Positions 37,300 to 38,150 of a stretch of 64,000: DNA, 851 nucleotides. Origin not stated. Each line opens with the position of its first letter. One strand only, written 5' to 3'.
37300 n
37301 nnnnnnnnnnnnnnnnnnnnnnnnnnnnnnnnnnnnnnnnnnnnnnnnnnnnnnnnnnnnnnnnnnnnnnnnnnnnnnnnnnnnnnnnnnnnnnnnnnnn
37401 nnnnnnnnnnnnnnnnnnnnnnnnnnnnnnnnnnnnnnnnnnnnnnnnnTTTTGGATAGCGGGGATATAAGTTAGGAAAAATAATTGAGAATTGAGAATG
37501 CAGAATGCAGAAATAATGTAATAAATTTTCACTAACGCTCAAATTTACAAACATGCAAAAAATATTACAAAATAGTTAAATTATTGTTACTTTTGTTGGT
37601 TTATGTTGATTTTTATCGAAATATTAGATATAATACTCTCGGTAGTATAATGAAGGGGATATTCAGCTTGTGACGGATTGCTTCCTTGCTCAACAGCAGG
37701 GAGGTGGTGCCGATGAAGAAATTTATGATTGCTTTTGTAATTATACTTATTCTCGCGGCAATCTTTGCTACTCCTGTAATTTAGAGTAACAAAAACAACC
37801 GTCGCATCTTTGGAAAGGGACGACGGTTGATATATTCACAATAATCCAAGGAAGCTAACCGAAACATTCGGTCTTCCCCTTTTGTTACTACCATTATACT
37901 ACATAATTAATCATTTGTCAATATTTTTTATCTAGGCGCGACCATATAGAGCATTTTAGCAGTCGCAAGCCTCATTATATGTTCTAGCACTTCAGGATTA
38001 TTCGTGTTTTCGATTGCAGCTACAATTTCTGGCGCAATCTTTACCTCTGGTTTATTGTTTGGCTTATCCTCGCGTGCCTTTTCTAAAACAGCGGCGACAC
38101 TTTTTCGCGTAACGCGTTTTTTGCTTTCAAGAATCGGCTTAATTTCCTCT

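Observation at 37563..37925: Second copy of the peptide/antisense module keeps its elements while spacers have diverged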

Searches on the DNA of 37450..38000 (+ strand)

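Call 8: search_rna_families(source=window, start=37450, end=38000, threshold=evalue, max_evalue=10)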
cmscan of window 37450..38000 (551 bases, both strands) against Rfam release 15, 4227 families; matches with E-value up to 10: 5.
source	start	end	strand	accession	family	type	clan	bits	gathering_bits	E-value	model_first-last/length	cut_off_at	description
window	37794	37923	-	RF02618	SSRC34_2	Gene; sRNA;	-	19.3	48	1.3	1-125/125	no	Streptococcus sRNA 34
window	37708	37760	+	RF01179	snoU83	Gene; snRNA; snoRNA; CD-box;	-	17.7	50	3.7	1-84/84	no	Small nucleolar RNA U83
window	37787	37863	-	RF02074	STnc240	Gene; sRNA;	-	17.4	55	8.7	1-77/77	no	Enterobacterial sRNA STnc240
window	37595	37678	+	RF00152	SNORD79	Gene; snRNA; snoRNA; CD-box;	CL00069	17.2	47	7.2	1-83/83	no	Small nucleolar RNA SNORD79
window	37815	37880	+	RF01648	ceN65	Gene; snRNA; snoRNA; CD-box;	-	13.6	48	5.6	1-65/65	no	Caenorhabditis snoRNA ceN65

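Call 10: search_dna_similar(query=window:37560-37930:+, collection=plasmids, mode=distant, max_rows=40)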
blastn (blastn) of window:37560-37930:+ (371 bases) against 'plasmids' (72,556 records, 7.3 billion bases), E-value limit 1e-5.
No match.

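Call 11: search_dna_similar(query=window:37560-37930:+, collection=phages, mode=distant, max_rows=30)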
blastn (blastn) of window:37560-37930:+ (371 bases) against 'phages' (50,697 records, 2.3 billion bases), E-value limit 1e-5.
No match.
